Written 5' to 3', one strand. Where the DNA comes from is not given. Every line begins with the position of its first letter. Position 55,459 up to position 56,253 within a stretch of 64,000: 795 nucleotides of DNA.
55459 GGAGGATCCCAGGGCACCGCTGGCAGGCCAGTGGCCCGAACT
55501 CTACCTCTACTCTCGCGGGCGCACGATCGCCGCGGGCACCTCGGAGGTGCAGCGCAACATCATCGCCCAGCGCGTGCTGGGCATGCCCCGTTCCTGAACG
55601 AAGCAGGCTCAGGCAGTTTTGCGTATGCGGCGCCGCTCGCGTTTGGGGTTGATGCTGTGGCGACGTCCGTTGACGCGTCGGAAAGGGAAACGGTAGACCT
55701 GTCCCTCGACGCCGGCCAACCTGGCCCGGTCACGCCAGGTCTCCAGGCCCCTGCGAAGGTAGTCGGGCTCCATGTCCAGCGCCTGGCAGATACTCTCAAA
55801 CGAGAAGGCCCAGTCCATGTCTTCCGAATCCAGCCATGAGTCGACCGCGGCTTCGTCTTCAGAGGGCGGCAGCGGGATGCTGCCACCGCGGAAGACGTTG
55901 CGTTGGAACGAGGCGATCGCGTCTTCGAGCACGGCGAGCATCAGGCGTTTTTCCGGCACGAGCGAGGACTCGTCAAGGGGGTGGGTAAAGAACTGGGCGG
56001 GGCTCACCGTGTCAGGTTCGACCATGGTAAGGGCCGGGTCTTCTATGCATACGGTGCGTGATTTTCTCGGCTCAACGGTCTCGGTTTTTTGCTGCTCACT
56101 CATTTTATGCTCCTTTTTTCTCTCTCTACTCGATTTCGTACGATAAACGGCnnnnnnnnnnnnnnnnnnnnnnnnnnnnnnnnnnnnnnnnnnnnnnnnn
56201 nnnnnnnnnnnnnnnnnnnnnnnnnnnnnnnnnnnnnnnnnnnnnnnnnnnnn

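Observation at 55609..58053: Compact minus-strand operon: MerR regulator - AurF-like diiron oxygenase (2x EX29DEXRH) - small acidic paralog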

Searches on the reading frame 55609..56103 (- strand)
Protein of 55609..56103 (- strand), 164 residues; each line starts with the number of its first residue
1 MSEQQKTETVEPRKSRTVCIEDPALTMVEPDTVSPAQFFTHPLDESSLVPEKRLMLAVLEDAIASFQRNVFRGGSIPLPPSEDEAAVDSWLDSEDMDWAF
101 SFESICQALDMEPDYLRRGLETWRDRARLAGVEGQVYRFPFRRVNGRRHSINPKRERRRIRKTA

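Call 3: search_protein_families(library=pfam, proteins=[window:55609-56103:-], max_evalue=1)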
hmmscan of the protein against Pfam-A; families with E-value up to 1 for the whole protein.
window:55609-56103:- (164 aa): 0 families

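Call 4: search_protein_families(library=ncbifam, proteins=[window:55609-56103:-], max_evalue=1)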
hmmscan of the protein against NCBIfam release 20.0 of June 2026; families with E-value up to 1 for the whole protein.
window:55609-56103:- (164 aa): 0 families

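Call 14: find_homologous_proteins(query=window:55609-56103:-)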
Query window:55609-56103:- (164 aa): 941 proteins with E <= 0.001 among 1062 candidates; the best 120 are listed.
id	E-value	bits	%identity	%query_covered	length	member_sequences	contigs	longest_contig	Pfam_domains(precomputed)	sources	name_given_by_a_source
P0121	1.6e-96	339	93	100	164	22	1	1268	-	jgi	-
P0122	7.7e-71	255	72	100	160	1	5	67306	-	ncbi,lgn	ncbi:MAG: hypothetical protein ACE5E4_03660 [Candidatus Binatia bacterium]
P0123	5.6e-67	242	69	100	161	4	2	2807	-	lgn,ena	-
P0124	5.8e-66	239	68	100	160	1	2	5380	-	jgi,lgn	jgi:hypothetical protein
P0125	1.5e-65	238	67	100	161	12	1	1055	-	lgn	-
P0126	1.8e-65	238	69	98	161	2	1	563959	-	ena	-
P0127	5.1e-65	236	67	100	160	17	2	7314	-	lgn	-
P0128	5.8e-65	236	69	94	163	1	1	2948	-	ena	-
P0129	7.8e-65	236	68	100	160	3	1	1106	-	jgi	jgi:hypothetical protein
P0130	3.0e-64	234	66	100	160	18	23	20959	-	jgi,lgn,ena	-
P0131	4.0e-64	233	70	93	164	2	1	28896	-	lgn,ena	-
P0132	5.1e-64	233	68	98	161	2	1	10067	-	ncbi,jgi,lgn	-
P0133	1.2e-63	232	68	100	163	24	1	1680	-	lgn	-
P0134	1.7e-63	231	69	93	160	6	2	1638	-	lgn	-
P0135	2.5e-63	231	68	94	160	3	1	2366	-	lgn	-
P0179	3.3e-59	217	68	92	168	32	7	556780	-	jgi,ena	jgi:hypothetical protein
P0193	3.0e-56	208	63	89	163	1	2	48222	-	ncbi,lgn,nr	ncbi:MAG: hypothetical protein D6815_08705 [Candidatus Dadabacteria bacterium]|nr:MAG: hypothetical 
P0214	1.4e-33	134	51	84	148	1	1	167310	-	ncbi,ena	-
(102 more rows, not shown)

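Call 28: search_protein_families(library=padloc, proteins=[window:55609-56103:-], max_evalue=0.1)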
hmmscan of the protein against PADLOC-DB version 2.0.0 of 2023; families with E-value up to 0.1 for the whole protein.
window:55609-56103:- (164 aa): 0 families

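Call 31: predict_structure(alignment_id=A2)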
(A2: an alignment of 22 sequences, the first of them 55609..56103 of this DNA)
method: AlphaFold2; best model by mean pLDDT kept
length: 164 residues; sequences in the alignment: 22
mean_pLDDT: 68.0   pTM: 0.50
mean pLDDT of the five models: 68.0, 67.3, 66.4, 66.1, 66.0
residues with pLDDT >= 90: 14; 70-90: 57; 50-70: 70; < 50: 23
segments of 3 or more residues with pLDDT < 50: 1-5, 144-147, 151-156
pLDDT, mean of each block of 10 residues (from residue 1): 46 56 56 60 57 85 83 61 81 89 89 89 83 58 50 50 51
secondary structure, 60 per line:
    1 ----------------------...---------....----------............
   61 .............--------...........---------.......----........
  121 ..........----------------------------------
elements in order: H35-38 H49-73 H82-92 H102-108 H113-130

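Call 33: find_encoding_contigs(protein=P0179, flank=6000, max_places=2)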
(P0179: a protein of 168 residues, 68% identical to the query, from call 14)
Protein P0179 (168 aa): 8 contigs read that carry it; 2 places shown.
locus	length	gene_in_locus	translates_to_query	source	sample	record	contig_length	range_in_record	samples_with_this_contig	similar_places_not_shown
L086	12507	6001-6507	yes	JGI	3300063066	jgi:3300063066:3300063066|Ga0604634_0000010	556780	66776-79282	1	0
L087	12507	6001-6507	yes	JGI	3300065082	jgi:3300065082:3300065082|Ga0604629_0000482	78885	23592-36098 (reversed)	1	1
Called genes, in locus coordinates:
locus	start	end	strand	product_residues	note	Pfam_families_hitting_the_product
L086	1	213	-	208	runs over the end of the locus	PF00702:Hydrolase, PF13419:HAD_2, PF13242:Hydrolase_like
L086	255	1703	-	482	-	PF00370:FGGY_N, PF02782:FGGY_C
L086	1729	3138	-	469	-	PF01565:FAD_binding_4, PF02913:FAD-oxidase_C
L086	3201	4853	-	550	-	PF01266:DAO, PF01494:FAD_binding_3, PF16901:DAO_C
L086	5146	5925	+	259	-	PF00376:MerR (weak), PF12728:HTH_17 (faint), PF13411:MerR_1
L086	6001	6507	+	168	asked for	-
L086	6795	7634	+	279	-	PF00027:cNMP_binding, PF13545:HTH_Crp_2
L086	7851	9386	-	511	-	PF01590:GAF, PF13185:GAF_2, PF00158:Sigma54_activat, PF14532:Sigma54_activ_2, PF00004:AAA, PF07728:AAA_5, PF25601:AAA_lid_14, PF02954:HTH_8 (weak), +1 more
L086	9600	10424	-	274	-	PF00027:cNMP_binding (weak), PF13545:HTH_Crp_2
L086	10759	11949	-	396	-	PF02771:Acyl-CoA_dh_N, PF02770:Acyl-CoA_dh_M, PF00441:Acyl-CoA_dh_1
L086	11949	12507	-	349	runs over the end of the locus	PF08240:ADH_N, PF16912:Glu_dehyd_C (faint), PF00107:ADH_zinc_N (weak)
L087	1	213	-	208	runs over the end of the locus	PF00702:Hydrolase, PF13419:HAD_2, PF13242:Hydrolase_like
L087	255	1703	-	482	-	PF00370:FGGY_N, PF02782:FGGY_C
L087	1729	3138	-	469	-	PF01565:FAD_binding_4, PF02913:FAD-oxidase_C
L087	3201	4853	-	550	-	PF01266:DAO, PF01494:FAD_binding_3, PF16901:DAO_C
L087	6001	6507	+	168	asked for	-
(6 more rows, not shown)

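Call 34: find_encoding_contigs(protein=P0193, flank=6000, max_places=1)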
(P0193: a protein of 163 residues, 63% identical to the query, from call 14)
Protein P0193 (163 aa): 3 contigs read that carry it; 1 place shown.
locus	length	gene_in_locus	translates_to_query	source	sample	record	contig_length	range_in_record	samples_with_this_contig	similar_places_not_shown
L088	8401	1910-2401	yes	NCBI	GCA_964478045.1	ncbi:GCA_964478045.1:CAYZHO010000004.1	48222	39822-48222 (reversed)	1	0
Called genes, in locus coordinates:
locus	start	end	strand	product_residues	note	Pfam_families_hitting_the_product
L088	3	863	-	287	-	?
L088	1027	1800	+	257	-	PF00376:MerR, PF13411:MerR_1, PF28507:Rv1828_C (faint)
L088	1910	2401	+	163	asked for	-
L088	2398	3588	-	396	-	PF02771:Acyl-CoA_dh_N, PF02770:Acyl-CoA_dh_M, PF00441:Acyl-CoA_dh_1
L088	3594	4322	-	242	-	PF08240:ADH_N (weak), PF16912:Glu_dehyd_C (weak)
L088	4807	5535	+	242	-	PF00571:CBS, PF03471:CorC_HlyC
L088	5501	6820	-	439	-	PF07044:DUF1329, PF17131:TP_0789-like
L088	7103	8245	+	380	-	PF02771:Acyl-CoA_dh_N, PF02770:Acyl-CoA_dh_M, PF00441:Acyl-CoA_dh_1, PF22924:ACOX_C_alpha1 (faint), PF08028:Acyl-CoA_dh_2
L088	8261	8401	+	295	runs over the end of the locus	PF00561:Abhydrolase_1, PF12146:Hydrolase_4, PF12697:Abhydrolase_6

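Call 35: find_encoding_contigs(protein=P0214, flank=6000, max_places=1)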
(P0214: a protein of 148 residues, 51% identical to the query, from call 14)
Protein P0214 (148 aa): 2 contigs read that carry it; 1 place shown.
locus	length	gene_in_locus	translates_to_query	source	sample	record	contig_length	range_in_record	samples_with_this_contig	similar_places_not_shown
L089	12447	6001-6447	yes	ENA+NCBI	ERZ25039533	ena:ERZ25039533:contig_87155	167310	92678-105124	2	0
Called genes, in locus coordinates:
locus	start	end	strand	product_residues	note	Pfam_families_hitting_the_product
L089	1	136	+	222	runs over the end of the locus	PF00702:Hydrolase, PF13419:HAD_2, PF13242:Hydrolase_like (faint)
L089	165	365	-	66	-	PF00313:CSD, PF08206:OB_RNB (weak)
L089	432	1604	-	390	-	PF00768:Peptidase_S11, PF02113:Peptidase_S13 (weak), PF13354:Beta-lactamase2 (weak), PF05036:SPOR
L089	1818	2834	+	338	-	PF03734:YkuD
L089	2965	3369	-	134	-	-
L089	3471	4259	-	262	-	PF00717:Peptidase_S24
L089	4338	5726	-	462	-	PF04107:GCS2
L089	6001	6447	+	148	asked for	-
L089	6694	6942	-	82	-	-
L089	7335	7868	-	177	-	-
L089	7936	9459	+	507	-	PF01595:CNNM, PF00571:CBS (weak), PF03471:CorC_HlyC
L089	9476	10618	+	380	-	PF02771:Acyl-CoA_dh_N, PF02770:Acyl-CoA_dh_M, PF00441:Acyl-CoA_dh_1, PF08028:Acyl-CoA_dh_2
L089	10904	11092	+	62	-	-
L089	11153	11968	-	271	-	PF02195:ParB_N, PF17762:HTH_ParB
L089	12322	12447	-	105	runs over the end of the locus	PF00137:ATP-synt_C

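Call 67: search_protein_representatives(alignment_id=A2)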
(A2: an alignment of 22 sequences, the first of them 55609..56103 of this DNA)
Query: 22 sequences, 159 profile positions. Proteins with E-value up to 0.001 (for the whole library): 8653; up to 1e-10: 4397; up to 1e-30: 132. The best 150 are listed.
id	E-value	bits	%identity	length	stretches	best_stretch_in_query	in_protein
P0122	2.6e-72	257.8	-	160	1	3-158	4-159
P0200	9.9e-56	203.9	-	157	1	4-129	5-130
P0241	4.3e-52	192.1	-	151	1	13-156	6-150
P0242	1.7e-48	180.4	-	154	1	14-153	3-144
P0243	7.9e-47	175.0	-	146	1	17-156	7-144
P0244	4.9e-46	172.4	-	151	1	15-154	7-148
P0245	3.5e-44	166.3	-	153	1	18-152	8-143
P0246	4.2e-44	166.1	-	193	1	20-151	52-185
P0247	7.2e-43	162.1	-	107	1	53-156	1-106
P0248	1.5e-38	148.1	-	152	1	16-157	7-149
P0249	2.3e-38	147.5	-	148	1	25-147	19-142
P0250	3.1e-38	147.0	-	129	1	31-150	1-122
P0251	1.3e-37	145.0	-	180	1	8-152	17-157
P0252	1.4e-37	144.9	-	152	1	17-154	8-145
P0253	2.3e-37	144.2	-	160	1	5-152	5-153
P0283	7.5e-34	132.8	-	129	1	12-125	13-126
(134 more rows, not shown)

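Call 69: search_protein_families(library=pfam, alignment_id=A4, max_evalue=0.01)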
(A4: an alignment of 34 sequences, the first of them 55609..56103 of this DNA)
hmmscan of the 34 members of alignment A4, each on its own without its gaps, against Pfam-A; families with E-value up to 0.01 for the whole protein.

A. member 1, window:55609-56103:- (164 aa): 0 families

B. families by the number of members that match (of 34 scanned): 0 families

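Call 70: search_protein_families(library=ncbifam, alignment_id=A4, max_evalue=0.01)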
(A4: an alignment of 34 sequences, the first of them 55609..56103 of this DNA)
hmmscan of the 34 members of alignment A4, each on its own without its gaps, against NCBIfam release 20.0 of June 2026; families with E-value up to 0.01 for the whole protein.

A. member 1, window:55609-56103:- (164 aa): 0 families

B. families by the number of members that match (of 34 scanned): 2 families
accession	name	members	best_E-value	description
TIGR02263.1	benz_CoA_red_C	1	0.0037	benzoyl-CoA reductase subunit C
TIGR04343.1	egtE_PLP_lyase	1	0.0051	ergothioneine biosynthesis PLP-dependent enzyme EgtE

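Call 71: search_solved_structures(query=A4, max_evalue=10, show_alignments=2)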
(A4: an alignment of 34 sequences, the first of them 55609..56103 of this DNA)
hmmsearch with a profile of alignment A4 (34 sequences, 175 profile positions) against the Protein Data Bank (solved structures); distinct sequences matched with E-value up to 10: 0.

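Call 72: find_encoding_contigs(protein=P0283, flank=5000, max_places=3)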
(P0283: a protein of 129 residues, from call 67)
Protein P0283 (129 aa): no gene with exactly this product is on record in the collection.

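Call 73: find_encoding_contigs(protein=P0253, flank=5000, max_places=3)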
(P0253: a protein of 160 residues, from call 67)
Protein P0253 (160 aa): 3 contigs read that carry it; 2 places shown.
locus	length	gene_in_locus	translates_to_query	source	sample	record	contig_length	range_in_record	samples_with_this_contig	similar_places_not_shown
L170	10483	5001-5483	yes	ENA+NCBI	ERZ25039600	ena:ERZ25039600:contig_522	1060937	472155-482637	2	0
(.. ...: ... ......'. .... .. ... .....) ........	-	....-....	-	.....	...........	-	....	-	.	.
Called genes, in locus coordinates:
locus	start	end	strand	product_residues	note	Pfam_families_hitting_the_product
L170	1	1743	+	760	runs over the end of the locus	PF10017:Methyltransf_33, PF12867:DinB_2, PF03781:FGE-sulfatase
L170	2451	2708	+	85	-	PF26685:DUF8230_C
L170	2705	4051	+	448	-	PF00005:ABC_tran, PF13304:AAA_21 (weak), PF00528:BPD_transp_1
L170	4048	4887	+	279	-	PF04069:OpuAC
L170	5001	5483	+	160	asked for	-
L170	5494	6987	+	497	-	PF01370:Epimerase, PF05368:NmrA, PF13460:NAD_binding_10, PF11066:DUF2867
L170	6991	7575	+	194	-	PF18306:LDcluster4, PF03641:Lysine_decarbox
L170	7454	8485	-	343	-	PF05951:Peptidase_M15_2, PF08291:Peptidase_M15_3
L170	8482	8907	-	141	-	PF00293:NUDIX, PF14815:NUDIX_4 (weak)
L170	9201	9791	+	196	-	PF00501:AMP-binding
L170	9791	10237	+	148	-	PF13193:AMP-binding_C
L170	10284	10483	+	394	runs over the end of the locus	PF00067:p450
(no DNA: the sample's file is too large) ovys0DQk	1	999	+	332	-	?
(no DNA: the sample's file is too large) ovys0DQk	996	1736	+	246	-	PF00005:ABC_tran, PF13304:AAA_21 (weak)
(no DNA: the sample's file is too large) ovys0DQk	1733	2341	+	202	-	PF00528:BPD_transp_1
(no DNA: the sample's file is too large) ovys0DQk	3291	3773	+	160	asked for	-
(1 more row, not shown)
